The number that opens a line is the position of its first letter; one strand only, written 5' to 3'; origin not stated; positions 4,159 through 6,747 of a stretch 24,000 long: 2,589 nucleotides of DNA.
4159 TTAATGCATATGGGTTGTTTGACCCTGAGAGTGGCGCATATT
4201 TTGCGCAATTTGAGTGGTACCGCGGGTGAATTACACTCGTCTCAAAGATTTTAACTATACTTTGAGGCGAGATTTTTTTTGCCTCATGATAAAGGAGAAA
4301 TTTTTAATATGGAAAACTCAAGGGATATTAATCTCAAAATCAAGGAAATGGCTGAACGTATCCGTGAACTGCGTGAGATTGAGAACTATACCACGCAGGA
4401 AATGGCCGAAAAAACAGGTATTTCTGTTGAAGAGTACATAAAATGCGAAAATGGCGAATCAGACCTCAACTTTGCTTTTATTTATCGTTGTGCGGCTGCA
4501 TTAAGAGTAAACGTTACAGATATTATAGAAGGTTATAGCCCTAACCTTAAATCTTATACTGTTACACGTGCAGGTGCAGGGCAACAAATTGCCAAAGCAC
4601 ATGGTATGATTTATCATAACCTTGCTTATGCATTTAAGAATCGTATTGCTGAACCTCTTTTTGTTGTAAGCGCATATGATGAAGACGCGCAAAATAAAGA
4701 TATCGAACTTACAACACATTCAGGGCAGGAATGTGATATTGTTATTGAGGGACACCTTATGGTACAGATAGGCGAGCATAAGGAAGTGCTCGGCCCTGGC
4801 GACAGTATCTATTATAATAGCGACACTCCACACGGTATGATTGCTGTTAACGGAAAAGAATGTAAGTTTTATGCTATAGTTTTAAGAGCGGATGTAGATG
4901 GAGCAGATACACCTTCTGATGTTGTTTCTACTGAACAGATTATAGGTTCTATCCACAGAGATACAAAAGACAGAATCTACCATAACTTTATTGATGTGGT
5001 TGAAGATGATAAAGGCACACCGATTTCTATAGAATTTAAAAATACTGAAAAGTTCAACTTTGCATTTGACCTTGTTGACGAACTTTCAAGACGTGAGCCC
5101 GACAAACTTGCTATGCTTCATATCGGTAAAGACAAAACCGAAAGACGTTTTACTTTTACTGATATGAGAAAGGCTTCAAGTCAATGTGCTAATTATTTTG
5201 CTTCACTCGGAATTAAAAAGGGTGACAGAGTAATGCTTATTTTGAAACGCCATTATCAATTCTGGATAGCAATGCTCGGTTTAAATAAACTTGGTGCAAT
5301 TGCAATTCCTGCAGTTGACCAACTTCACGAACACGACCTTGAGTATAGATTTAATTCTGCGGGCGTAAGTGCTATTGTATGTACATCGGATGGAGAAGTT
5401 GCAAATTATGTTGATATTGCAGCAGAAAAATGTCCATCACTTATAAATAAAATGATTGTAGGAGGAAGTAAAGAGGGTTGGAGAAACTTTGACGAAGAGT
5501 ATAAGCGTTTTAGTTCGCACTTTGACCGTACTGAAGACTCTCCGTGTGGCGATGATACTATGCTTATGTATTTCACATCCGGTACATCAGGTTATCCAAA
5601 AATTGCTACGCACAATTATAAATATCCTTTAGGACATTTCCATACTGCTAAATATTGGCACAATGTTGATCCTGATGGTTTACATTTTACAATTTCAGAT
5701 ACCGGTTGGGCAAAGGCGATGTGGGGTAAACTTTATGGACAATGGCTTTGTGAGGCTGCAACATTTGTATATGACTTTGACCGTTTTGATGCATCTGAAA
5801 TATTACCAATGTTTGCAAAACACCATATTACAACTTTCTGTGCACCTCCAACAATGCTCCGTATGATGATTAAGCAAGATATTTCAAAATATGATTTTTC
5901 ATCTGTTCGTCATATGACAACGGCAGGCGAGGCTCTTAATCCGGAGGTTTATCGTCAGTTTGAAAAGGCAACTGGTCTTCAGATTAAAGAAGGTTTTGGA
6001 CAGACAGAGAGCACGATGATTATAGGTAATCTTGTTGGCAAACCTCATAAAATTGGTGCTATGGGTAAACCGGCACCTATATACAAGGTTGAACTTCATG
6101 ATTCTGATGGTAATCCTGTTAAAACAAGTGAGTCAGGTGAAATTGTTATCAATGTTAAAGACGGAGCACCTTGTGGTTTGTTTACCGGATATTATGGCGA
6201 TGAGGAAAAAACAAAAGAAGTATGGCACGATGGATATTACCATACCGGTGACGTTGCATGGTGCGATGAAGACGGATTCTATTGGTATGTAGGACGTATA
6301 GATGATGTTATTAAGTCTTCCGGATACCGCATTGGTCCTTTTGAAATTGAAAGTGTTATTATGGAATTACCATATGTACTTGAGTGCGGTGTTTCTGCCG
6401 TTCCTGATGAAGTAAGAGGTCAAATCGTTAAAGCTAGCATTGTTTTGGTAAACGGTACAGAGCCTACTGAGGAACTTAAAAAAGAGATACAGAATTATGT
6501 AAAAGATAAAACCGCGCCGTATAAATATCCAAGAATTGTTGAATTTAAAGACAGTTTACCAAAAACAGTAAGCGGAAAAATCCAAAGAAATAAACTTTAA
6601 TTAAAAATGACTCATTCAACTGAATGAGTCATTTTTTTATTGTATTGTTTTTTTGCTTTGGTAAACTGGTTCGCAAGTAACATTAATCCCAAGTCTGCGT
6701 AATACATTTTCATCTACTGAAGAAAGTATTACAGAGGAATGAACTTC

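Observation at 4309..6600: XRE-HTH + cupin + AMP-forming acyl-CoA ligase in one polypeptide, with the same modules encoded as two adjacent genes at 19099-21363 (Rosetta-stone pair)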

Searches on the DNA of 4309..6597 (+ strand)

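Call 16: search_rna_families(sources=[L046, L065, L079, L054, L076, L049, L060, L008, L007, L016, L019, L072, L056, L001, L009, L017, L034], threshold=gathering, show_alignments=0)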
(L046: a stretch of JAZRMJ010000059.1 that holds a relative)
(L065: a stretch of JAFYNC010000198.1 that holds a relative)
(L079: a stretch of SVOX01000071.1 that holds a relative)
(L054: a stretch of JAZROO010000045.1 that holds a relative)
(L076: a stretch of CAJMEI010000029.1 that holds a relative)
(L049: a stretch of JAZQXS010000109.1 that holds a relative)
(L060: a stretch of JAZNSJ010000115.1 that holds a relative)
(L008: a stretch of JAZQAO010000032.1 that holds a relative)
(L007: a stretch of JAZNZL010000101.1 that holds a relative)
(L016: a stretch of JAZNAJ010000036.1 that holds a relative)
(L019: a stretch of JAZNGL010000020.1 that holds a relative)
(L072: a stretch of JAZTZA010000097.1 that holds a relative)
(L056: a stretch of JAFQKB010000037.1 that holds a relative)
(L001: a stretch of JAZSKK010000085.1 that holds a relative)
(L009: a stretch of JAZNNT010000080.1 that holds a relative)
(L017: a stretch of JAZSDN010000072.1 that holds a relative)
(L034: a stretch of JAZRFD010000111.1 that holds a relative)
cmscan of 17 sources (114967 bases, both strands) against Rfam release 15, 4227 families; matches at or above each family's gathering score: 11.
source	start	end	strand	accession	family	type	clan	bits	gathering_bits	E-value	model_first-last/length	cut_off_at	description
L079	1707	1939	+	RF00230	T-box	Cis-reg; leader;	-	105.6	93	4.8e-22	1-219/219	no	T-box leader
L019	25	141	+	RF00001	5S_rRNA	Gene; rRNA;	CL00113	99.2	38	3.4e-20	1-120/120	no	5S ribosomal RNA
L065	1214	1461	+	RF00230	T-box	Cis-reg; leader;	-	99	93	2.5e-20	1-219/219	no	T-box leader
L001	2948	3185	+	RF00230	T-box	Cis-reg; leader;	-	95.1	93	2.4e-19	1-219/219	no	T-box leader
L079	4303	4549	+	RF00230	T-box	Cis-reg; leader;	-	94.2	93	4.3e-19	1-219/219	no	T-box leader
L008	326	597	+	RF00230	T-box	Cis-reg; leader;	-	93.5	93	6.4e-19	1-219/219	no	T-box leader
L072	158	231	-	RF00005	tRNA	Gene; tRNA;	CL00001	72.2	29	1.4e-13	1-71/71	no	tRNA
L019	188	260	+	RF00005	tRNA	Gene; tRNA;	CL00001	67.7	29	2.4e-12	1-71/71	no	tRNA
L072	57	129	-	RF00005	tRNA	Gene; tRNA;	CL00001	67.5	29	2.7e-12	1-71/71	no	tRNA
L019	267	338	+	RF00005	tRNA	Gene; tRNA;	CL00001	66.6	29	4.7e-12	1-71/71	no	tRNA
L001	2497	2567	+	RF00005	tRNA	Gene; tRNA;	CL00001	59.9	29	3.3e-10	1-71/71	no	tRNA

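Call 29: search_rna_families(sources=[L040, L073, L025], threshold=evalue, max_evalue=0.001, show_alignments=9)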
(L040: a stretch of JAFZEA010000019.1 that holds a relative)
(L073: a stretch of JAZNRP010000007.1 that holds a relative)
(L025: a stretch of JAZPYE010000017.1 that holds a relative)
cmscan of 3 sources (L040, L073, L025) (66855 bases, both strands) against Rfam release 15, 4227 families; matches with E-value up to 0.001: 8.
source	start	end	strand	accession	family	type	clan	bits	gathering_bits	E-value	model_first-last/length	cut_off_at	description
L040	16680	16912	+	RF00230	T-box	Cis-reg; leader;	-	126.6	93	1.1e-27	1-219/219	no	T-box leader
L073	16675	16911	+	RF00230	T-box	Cis-reg; leader;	-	122.7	93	1.2e-26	1-219/219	no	T-box leader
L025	17995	18229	+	RF00230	T-box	Cis-reg; leader;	-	115.2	93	9.3e-25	1-219/219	no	T-box leader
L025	9701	9944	+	RF00230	T-box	Cis-reg; leader;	-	99.2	93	1.3e-20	1-219/219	no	T-box leader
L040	7026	7274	+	RF00230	T-box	Cis-reg; leader;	-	98.6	93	1.8e-20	1-219/219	no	T-box leader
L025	7063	7311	+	RF00230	T-box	Cis-reg; leader;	-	93.5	93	3.6e-19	1-219/219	no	T-box leader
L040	9639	9939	+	RF00230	T-box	Cis-reg; leader;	-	77.9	93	4e-15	1-219/219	no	T-box leader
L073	9695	9944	+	RF00230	T-box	Cis-reg; leader;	-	76.5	93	8.8e-15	1-219/219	no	T-box leader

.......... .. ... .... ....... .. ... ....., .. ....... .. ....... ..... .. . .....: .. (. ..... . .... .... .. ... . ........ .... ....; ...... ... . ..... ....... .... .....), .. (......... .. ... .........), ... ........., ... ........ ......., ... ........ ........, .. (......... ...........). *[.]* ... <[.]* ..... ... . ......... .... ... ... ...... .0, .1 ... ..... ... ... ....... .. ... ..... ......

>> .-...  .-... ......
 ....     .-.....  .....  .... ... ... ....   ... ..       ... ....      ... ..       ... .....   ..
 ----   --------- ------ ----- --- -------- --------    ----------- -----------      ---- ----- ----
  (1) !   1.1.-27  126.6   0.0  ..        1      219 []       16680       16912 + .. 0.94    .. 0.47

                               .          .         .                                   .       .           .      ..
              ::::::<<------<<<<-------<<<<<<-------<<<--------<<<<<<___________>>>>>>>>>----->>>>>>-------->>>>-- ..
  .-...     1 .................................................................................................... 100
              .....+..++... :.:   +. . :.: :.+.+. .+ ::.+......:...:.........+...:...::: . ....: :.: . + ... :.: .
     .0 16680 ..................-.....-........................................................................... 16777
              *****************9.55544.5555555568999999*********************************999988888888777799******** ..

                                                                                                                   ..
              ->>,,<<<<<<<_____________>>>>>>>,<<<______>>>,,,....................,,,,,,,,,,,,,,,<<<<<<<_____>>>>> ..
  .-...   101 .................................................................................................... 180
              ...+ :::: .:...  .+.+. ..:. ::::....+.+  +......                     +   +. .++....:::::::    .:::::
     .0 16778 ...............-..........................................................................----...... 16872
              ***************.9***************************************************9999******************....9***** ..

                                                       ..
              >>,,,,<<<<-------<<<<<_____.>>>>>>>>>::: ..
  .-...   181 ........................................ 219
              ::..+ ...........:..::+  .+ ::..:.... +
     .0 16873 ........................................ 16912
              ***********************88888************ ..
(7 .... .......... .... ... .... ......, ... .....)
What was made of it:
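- On T-box leader: The register is corroborated by the AUC, GUA and CUC leaders (call 29).
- Closest known: T-box-controlled amino-acid biosynthesis operons of Firmicutes. Different: Separate Ile, Val and Leu T-boxes sit inside one gene cluster (call 29).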

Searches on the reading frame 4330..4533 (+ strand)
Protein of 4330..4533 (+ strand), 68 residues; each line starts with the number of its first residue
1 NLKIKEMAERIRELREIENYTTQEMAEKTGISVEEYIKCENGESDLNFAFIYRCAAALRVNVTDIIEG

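Call 74: search_solved_structures(query=window:4330-4533:+, max_evalue=10, show_alignments=5)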
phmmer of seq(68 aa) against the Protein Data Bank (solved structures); distinct sequences matched with E-value up to 10: 21.
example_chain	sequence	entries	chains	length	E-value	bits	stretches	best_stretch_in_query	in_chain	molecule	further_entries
5byo_A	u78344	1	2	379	3.9e-10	42.8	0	24-65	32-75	dTor_12x31L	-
4yxz_A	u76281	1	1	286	4.9e-08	36.2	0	24-65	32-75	dTor_9x31L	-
8vd6_A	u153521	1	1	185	0.0001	25.8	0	5-36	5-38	CAP REPEAT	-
6jq1_A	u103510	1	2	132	0.0013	22.3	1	7-68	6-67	Transcriptional regulator, XRE family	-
6rnz_A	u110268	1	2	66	0.0036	20.9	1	7-68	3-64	HTH-type transcriptional regulator DdrOC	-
5tn0_A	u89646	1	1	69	0.0066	20.1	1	8-66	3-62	HTH-type transcriptional regulator SinR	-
3qq6_A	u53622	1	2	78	0.0077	19.9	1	8-66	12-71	HTH-type transcriptional regulator sinR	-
1b0n_A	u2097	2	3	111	0.02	18.6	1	8-66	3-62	PROTEIN (SINR PROTEIN) | HTH-TYPE TRANSCRIPTIONAL REGULATOR SINR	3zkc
6rmq_A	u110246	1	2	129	0.023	18.4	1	7-68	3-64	HTH-type transcriptional regulator DdrOC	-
6rnx_A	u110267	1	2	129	0.023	18.4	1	7-68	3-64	HTH-type transcriptional regulator DdrOC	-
9k3w_A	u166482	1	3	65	0.11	16.3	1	9-66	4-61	Transcriptional regulator, PbsX family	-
4yxy_A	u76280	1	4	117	0.13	16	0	24-65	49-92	dTor_9x31L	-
7t5u_A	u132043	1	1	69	0.16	15.8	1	6-60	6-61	Helix-turn-helix domain-containing protein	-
5fd4_A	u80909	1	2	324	0.24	15.2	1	5-62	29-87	ComR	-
1sq8_A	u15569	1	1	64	0.29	15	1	7-66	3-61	dh434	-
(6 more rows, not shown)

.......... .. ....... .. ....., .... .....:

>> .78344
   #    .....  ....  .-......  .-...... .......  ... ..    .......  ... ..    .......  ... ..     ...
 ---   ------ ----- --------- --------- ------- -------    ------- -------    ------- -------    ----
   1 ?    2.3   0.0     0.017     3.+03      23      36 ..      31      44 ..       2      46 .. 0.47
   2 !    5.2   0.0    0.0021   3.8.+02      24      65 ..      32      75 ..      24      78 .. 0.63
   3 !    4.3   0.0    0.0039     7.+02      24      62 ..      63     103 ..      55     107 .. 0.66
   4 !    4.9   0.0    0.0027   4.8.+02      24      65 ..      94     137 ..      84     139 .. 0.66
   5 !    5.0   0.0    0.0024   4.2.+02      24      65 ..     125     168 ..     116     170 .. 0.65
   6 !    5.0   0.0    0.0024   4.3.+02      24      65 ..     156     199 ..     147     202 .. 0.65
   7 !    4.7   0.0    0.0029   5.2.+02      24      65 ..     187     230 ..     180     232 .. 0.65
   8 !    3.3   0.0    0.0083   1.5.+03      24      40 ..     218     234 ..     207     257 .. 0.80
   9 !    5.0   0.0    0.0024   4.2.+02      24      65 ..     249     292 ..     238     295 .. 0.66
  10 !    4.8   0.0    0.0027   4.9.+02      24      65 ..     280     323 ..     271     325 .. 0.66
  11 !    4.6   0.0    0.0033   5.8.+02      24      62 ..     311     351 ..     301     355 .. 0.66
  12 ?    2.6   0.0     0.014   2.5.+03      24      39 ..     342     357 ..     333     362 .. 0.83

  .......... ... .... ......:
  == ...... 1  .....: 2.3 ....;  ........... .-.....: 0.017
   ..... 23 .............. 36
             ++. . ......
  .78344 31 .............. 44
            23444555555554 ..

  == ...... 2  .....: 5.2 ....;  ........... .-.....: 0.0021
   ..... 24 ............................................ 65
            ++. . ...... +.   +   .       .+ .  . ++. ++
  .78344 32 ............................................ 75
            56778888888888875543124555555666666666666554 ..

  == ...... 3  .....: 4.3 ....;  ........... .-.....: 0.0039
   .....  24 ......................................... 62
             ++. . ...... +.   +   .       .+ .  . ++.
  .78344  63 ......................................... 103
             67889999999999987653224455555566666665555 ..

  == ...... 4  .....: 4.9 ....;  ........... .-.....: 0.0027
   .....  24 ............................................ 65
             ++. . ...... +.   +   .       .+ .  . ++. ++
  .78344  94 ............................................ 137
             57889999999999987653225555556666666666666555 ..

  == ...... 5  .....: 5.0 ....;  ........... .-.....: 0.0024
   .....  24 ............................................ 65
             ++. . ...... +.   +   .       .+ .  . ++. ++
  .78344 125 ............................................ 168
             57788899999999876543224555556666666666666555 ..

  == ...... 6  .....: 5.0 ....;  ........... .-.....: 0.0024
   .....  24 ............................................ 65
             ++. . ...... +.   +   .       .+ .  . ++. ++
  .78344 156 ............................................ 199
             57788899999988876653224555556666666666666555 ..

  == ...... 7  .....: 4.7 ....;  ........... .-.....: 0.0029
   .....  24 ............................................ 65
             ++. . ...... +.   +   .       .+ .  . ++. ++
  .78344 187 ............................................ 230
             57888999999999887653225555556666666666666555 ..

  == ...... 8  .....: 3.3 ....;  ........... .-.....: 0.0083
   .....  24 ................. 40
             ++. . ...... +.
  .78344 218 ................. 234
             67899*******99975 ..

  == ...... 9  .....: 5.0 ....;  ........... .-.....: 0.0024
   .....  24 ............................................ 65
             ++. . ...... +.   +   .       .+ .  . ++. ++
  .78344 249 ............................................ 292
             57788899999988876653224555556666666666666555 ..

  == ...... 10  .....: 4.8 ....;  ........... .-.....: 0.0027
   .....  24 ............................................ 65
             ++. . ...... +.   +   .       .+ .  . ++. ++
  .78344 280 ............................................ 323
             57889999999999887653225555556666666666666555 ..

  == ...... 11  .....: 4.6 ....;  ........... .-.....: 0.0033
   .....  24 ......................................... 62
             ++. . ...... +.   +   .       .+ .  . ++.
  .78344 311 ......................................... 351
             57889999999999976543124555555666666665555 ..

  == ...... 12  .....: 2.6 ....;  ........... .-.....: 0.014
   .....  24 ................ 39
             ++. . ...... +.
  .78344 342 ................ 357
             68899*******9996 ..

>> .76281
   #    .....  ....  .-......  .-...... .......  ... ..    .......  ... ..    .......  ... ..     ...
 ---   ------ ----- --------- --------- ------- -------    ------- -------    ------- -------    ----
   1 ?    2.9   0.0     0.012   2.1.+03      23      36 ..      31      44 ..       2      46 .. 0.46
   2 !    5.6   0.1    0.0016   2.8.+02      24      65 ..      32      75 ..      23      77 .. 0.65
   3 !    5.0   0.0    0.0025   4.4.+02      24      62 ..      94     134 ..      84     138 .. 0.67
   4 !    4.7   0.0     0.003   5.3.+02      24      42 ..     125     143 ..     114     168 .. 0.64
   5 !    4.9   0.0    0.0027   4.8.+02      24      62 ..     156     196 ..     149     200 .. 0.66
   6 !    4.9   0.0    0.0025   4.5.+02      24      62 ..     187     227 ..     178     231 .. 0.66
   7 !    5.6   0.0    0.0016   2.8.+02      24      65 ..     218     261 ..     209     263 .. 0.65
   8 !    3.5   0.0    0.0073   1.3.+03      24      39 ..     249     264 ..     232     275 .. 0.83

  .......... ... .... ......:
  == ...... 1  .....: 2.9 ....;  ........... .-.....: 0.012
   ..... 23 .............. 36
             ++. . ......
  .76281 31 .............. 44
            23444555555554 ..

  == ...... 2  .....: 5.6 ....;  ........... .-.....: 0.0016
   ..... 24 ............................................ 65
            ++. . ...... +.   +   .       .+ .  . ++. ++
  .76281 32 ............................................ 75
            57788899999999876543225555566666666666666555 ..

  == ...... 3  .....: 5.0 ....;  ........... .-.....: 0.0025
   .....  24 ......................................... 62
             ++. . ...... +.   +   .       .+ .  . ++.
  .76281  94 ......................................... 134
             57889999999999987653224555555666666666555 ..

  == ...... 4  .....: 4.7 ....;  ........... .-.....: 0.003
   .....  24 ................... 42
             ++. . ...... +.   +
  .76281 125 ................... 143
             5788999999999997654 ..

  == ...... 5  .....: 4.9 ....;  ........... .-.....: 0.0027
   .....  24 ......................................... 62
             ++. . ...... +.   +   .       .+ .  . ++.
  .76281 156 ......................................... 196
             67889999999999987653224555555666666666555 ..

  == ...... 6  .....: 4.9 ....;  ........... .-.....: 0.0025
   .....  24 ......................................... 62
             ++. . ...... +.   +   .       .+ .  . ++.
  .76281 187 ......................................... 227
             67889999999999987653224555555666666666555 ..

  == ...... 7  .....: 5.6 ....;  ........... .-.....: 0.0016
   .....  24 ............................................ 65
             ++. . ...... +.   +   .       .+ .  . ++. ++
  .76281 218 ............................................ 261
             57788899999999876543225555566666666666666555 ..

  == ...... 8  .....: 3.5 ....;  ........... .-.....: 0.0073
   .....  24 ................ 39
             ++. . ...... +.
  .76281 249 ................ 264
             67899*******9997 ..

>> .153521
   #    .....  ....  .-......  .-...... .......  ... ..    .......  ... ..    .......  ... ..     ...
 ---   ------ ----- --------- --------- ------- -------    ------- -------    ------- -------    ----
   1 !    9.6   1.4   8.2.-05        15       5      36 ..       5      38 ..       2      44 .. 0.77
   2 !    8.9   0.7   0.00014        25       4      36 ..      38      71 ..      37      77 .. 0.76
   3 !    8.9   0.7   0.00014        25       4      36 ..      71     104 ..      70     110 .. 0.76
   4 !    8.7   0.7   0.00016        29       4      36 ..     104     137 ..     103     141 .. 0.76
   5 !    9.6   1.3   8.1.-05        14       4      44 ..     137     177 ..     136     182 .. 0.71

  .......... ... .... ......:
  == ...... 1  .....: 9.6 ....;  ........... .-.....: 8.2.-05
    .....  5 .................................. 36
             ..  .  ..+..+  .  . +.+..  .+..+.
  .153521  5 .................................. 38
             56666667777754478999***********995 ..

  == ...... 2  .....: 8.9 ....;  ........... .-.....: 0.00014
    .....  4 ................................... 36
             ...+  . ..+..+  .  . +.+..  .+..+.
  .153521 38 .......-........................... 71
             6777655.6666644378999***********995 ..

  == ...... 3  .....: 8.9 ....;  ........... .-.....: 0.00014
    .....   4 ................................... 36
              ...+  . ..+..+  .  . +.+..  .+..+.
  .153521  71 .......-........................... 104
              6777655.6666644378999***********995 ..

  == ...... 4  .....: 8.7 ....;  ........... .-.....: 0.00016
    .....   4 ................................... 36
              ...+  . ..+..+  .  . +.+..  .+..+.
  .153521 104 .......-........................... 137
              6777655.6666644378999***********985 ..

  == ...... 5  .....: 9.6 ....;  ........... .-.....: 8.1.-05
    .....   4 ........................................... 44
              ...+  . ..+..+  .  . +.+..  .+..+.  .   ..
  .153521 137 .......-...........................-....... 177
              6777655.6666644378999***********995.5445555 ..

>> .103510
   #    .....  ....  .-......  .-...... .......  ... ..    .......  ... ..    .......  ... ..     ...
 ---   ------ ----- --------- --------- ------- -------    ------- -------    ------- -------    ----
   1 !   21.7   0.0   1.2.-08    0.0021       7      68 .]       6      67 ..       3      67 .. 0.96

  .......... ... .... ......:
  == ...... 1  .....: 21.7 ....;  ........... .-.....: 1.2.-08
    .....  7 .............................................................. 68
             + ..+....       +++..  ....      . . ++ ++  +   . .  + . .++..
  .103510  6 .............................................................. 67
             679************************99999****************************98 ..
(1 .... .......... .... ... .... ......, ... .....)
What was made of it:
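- Acidic residues can read DNA in some regulators, and the proven DNA binder DdrO has an HTH of about net -2 by my count from the call 74 alignment.
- Tried and rejected: I downgraded it after finding that the proven DNA binder DdrO is about -2 by my count (call 74).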
